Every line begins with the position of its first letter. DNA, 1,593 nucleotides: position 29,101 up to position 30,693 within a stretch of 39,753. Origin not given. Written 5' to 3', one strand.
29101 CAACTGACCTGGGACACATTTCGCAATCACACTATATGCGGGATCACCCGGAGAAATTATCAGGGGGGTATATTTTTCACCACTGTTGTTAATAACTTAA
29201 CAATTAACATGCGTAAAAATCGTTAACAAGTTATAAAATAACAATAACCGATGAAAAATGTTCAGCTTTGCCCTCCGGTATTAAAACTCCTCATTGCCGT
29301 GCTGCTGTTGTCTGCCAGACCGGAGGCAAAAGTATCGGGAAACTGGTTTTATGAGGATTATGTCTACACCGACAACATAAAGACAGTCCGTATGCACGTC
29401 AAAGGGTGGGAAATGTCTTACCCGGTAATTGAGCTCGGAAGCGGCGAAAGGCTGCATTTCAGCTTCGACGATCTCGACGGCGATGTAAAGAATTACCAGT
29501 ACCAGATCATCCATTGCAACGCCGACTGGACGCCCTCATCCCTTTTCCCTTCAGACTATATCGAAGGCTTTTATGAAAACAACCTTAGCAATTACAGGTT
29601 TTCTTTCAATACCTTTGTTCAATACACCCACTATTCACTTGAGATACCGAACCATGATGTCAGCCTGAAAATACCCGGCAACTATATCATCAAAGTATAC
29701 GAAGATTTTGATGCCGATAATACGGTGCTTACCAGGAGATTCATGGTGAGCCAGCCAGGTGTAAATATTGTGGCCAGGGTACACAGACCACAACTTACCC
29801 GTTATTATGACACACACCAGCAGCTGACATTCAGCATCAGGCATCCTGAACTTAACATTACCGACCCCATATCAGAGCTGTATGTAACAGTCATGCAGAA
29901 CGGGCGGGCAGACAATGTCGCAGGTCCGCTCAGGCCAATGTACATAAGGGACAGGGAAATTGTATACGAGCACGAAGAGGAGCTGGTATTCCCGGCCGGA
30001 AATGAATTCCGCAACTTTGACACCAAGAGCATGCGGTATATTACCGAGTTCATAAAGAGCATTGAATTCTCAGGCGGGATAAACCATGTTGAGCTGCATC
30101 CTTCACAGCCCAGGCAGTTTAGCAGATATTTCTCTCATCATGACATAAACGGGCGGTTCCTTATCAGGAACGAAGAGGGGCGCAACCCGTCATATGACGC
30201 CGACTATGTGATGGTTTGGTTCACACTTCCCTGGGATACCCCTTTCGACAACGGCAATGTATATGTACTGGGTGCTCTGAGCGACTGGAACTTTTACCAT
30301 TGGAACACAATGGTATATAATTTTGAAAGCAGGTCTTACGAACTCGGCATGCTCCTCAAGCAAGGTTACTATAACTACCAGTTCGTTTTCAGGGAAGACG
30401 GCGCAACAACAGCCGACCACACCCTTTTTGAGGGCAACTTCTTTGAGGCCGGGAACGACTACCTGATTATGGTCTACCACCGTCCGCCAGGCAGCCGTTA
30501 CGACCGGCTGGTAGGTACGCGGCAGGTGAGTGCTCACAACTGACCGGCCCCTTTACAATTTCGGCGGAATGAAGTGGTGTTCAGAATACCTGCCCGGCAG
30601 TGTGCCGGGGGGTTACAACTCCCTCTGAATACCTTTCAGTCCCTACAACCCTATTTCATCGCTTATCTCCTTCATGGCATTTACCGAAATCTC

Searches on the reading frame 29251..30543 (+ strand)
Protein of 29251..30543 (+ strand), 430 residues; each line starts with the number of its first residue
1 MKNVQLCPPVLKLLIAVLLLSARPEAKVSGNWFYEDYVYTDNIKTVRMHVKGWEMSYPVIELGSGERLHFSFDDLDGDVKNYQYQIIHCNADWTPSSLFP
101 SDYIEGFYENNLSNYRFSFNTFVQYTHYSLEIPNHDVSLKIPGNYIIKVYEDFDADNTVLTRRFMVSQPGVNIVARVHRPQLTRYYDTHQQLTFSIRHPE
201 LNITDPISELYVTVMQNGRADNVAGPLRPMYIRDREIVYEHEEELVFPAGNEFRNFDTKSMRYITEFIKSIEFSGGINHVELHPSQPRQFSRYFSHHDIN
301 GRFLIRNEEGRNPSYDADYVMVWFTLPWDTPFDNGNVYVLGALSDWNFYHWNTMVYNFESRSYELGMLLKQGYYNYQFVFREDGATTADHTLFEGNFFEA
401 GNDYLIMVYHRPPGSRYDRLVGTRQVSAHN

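Call 84: search_protein_families(library=pfam, proteins=[window:29251-30543:+], max_evalue=0.00001)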
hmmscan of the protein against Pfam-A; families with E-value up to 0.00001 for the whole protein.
window:29251-30543:+ (430 aa): 1 family
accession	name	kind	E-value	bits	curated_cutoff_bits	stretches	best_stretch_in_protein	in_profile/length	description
PF17116.11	T9SS_plug_1st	-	4.1e-46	156.4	23.9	1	43-167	1-125/126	Type 9 secretion system plug protein 1st domain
